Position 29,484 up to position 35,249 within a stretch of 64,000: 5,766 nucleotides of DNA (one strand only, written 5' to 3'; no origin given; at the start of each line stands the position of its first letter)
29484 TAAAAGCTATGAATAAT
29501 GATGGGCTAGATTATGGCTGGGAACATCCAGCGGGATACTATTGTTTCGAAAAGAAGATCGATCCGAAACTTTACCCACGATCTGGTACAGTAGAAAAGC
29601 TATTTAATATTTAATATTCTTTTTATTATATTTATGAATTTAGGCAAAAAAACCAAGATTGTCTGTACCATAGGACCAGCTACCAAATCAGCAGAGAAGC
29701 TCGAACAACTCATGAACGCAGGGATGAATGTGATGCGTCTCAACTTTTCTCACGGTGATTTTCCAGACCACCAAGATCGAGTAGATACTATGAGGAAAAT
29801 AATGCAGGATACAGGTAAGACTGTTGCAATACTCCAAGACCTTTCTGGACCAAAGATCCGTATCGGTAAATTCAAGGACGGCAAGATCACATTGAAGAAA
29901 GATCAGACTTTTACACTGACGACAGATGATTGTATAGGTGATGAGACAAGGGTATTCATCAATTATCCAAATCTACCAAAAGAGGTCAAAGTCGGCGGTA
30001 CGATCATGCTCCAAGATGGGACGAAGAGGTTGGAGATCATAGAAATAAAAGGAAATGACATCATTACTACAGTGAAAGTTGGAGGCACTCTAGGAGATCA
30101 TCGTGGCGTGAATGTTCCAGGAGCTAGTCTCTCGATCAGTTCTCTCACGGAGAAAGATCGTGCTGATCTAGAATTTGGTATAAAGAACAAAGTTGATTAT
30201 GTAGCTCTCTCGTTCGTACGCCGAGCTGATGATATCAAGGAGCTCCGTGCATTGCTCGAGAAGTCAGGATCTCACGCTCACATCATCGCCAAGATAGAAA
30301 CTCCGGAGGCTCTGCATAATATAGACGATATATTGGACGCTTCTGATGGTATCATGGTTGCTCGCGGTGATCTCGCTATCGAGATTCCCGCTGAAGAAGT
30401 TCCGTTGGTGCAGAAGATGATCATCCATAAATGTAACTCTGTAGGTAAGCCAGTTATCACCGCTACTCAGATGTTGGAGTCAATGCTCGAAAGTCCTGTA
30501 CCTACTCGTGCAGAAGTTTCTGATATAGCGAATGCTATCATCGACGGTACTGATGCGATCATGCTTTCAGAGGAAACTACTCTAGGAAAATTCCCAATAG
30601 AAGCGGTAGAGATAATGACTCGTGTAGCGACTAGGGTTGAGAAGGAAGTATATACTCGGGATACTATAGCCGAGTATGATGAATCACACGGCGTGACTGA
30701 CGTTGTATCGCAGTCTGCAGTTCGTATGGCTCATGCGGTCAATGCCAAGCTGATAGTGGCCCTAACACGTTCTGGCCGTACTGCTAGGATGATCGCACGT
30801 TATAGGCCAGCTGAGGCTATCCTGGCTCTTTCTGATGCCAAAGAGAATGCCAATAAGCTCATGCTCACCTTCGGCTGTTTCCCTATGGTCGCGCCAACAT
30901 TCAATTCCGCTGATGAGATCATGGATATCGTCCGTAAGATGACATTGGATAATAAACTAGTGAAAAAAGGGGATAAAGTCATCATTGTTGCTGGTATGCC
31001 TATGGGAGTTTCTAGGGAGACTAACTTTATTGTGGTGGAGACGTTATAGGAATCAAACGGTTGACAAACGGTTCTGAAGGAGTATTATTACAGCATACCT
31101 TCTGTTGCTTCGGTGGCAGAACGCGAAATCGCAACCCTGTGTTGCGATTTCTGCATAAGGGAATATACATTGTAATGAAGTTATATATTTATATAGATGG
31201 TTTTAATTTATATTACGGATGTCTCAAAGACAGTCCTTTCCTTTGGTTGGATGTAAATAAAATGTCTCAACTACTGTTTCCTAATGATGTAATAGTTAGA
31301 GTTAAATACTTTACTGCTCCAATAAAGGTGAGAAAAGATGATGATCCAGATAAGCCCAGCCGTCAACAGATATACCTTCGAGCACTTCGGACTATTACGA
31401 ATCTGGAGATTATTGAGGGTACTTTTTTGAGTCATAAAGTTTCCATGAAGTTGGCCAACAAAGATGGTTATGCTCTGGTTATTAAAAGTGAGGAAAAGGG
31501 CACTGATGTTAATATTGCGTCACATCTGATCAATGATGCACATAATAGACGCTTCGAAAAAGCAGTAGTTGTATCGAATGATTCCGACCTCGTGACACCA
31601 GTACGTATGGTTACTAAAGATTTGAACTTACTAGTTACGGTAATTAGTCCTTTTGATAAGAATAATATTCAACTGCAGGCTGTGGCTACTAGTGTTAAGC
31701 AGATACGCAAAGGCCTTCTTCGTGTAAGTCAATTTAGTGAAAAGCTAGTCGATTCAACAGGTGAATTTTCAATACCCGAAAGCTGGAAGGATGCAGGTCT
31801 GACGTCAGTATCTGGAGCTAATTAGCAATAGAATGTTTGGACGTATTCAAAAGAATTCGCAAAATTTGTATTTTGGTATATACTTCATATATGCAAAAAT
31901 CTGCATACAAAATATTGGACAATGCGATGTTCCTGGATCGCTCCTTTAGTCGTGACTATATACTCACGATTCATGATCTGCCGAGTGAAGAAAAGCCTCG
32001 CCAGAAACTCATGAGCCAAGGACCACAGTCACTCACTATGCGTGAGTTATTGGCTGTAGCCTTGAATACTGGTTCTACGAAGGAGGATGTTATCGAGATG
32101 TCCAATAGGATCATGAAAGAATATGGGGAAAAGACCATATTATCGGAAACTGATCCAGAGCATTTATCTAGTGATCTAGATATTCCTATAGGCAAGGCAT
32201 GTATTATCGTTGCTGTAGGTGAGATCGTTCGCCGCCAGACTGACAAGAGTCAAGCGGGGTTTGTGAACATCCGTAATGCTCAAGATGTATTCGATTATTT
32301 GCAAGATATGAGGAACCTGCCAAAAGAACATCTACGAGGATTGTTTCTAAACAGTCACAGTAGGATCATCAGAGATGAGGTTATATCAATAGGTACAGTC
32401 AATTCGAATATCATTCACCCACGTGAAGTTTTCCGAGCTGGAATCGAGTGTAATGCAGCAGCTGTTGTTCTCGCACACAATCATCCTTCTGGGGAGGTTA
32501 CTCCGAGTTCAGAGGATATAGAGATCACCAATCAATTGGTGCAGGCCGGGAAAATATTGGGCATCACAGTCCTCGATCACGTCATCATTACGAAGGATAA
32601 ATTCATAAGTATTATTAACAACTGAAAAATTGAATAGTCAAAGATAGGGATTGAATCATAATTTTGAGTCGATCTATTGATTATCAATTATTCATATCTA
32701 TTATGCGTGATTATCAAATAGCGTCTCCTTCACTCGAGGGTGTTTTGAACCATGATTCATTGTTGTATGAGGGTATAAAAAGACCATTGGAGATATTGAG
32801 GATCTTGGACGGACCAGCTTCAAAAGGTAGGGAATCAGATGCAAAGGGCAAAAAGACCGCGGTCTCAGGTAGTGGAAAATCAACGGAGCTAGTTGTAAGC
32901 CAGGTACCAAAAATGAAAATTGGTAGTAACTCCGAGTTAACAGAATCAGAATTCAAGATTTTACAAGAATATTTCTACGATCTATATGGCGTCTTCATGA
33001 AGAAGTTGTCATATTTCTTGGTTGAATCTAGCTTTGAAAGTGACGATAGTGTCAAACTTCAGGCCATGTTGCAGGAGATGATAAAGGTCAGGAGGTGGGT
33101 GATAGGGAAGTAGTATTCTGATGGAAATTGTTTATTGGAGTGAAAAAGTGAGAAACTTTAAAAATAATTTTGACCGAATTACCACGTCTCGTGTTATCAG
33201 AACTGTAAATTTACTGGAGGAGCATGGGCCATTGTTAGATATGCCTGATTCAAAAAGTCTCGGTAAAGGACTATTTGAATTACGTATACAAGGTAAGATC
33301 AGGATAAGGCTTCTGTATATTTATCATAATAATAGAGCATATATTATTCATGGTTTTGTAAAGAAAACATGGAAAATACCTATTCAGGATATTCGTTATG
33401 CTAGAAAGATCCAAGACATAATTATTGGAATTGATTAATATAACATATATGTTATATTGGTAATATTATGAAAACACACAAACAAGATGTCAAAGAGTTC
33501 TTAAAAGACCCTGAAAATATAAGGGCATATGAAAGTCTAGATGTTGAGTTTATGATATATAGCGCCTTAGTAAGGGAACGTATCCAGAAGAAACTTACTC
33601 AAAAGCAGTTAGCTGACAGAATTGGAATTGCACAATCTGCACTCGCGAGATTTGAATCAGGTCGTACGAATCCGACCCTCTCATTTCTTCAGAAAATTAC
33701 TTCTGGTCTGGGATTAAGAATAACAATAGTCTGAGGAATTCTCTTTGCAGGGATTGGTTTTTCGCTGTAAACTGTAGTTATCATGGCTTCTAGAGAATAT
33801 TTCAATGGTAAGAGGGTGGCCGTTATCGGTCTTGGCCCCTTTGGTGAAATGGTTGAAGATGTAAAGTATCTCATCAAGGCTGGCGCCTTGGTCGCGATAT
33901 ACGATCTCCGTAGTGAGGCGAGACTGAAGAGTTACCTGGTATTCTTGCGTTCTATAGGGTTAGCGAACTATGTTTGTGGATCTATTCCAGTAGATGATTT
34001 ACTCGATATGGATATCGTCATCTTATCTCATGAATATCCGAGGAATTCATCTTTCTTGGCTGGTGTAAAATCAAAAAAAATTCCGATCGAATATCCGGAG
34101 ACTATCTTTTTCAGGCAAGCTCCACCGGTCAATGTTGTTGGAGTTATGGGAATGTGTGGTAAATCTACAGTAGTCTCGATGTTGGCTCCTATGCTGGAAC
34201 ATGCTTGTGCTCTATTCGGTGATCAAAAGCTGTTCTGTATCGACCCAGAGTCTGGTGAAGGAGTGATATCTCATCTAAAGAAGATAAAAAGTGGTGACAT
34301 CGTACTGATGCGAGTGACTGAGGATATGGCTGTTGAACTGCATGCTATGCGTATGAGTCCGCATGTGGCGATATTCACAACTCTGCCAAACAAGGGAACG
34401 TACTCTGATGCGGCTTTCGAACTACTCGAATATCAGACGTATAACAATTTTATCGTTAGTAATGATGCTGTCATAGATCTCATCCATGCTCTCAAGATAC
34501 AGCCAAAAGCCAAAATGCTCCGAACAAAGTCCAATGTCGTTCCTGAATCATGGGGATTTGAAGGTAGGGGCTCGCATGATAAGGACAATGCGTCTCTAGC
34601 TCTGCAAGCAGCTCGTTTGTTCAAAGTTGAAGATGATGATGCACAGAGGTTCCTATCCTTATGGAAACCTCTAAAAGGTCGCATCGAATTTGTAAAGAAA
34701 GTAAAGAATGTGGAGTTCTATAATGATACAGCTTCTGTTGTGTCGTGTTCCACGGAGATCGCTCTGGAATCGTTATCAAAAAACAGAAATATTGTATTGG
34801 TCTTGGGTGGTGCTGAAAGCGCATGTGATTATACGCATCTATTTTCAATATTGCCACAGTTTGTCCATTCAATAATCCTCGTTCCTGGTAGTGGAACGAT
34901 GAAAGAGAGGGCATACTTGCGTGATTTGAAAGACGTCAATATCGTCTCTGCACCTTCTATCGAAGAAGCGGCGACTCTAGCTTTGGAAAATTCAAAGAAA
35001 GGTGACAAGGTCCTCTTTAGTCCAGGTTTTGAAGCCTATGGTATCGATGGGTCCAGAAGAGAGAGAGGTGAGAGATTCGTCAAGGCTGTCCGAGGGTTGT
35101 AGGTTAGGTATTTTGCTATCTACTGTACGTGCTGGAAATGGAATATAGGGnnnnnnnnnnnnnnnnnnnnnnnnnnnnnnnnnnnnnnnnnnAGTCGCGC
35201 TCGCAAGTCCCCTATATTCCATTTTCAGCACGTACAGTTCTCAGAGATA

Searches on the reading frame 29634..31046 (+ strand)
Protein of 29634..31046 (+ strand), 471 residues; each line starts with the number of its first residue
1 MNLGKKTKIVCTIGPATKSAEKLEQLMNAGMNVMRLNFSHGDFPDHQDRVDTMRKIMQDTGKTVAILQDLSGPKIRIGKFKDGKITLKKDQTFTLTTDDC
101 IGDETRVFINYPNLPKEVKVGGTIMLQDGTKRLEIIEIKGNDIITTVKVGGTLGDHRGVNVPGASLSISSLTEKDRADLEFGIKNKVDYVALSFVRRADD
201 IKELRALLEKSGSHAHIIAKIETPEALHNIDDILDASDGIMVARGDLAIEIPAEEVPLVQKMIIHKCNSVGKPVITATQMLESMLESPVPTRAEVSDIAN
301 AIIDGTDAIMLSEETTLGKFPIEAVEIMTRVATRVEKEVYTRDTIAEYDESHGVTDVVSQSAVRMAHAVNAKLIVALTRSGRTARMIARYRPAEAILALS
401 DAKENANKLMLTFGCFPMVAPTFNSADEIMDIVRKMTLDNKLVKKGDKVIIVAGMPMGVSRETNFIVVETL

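Call 48: search_protein_families(library=pfam, proteins=[window:29634-31046:+], max_evalue=0.001)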
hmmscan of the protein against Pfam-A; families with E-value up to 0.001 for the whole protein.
window:29634-31046:+ (471 aa): 2 families
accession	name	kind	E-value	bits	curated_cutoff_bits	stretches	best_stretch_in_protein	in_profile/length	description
PF00224.27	PK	-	1.6e-130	435.4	30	1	5-325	2-328/328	Pyruvate kinase, barrel domain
PF02887.21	PK_C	-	3.6e-31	108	28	1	357-468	2-113/114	Pyruvate kinase, alpha/beta domain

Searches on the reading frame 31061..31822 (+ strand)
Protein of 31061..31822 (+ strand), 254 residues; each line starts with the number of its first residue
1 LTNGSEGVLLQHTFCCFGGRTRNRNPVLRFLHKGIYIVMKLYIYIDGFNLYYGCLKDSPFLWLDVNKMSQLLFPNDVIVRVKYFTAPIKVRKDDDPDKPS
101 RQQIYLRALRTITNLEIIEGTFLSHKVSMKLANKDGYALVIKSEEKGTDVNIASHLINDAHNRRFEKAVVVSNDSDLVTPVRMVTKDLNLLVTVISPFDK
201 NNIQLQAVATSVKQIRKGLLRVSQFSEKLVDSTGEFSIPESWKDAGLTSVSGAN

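Call 48: search_protein_families(library=pfam, proteins=[window:31061-31822:+], max_evalue=0.001)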
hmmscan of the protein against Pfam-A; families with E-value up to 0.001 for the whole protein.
window:31061-31822:+ (254 aa): 1 family
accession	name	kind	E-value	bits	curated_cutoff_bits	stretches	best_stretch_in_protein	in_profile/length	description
PF01936.24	NYN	-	1.1e-08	36.2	24.2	1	40-210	1-139/145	NYN domain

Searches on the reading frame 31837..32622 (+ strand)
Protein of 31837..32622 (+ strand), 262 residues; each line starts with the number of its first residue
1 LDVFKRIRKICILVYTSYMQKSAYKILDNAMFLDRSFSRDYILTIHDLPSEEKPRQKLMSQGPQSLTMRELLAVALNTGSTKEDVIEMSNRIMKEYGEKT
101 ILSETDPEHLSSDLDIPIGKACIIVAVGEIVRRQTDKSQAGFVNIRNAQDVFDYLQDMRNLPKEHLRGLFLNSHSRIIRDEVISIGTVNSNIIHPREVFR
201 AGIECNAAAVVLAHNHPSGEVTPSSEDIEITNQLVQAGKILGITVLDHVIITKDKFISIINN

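Call 48: search_protein_families(library=pfam, proteins=[window:31837-32622:+], max_evalue=0.001)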
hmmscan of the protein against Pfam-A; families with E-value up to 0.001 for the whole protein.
window:31837-32622:+ (262 aa): 2 families
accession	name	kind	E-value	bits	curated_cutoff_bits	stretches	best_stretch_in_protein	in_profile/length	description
PF04002.20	RadC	-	1.4e-42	144.8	22.1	1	145-259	1-116/121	RadC-like JAB domain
PF20582.4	UPF0758_N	-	4.6e-16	59.1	27.1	1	45-111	1-66/77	UPF0758 N-terminal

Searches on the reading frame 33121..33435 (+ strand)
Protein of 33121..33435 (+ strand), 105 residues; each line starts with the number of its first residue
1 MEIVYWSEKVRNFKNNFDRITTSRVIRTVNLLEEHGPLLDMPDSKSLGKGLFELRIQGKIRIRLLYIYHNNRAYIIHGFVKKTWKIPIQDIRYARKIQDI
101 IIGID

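Call 48: search_protein_families(library=pfam, proteins=[window:33121-33435:+], max_evalue=0.001)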
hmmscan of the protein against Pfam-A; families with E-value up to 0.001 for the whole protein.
window:33121-33435:+ (105 aa): 1 family
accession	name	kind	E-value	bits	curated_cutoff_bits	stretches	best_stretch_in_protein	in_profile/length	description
PF05973.20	Gp49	-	1.3e-16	60.9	23.9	1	16-96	5-87/90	Phage derived protein Gp49-like (DUF891)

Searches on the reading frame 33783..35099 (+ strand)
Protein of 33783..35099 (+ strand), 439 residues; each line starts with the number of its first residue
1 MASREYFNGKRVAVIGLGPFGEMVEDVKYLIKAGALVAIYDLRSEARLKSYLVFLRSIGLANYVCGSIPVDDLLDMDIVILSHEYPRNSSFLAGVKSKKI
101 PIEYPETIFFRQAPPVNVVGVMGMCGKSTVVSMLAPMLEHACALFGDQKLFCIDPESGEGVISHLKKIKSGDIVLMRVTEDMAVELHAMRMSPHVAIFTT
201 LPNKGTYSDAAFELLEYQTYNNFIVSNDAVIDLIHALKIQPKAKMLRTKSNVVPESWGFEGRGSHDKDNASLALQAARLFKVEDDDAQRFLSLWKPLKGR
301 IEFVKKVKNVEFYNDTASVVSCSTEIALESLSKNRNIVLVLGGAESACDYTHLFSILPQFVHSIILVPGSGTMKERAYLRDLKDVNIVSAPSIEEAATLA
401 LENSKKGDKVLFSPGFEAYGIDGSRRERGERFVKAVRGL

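Call 48: search_protein_families(library=pfam, proteins=[window:33783-35099:+], max_evalue=0.001)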
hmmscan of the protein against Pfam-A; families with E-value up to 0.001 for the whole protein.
window:33783-35099:+ (439 aa): 1 family
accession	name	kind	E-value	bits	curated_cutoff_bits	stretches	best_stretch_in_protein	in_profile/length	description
PF02875.26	Mur_ligase_C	-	1.2e-06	29.8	28.4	1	299-414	1-125/127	Mur ligase, glutamate ligase domain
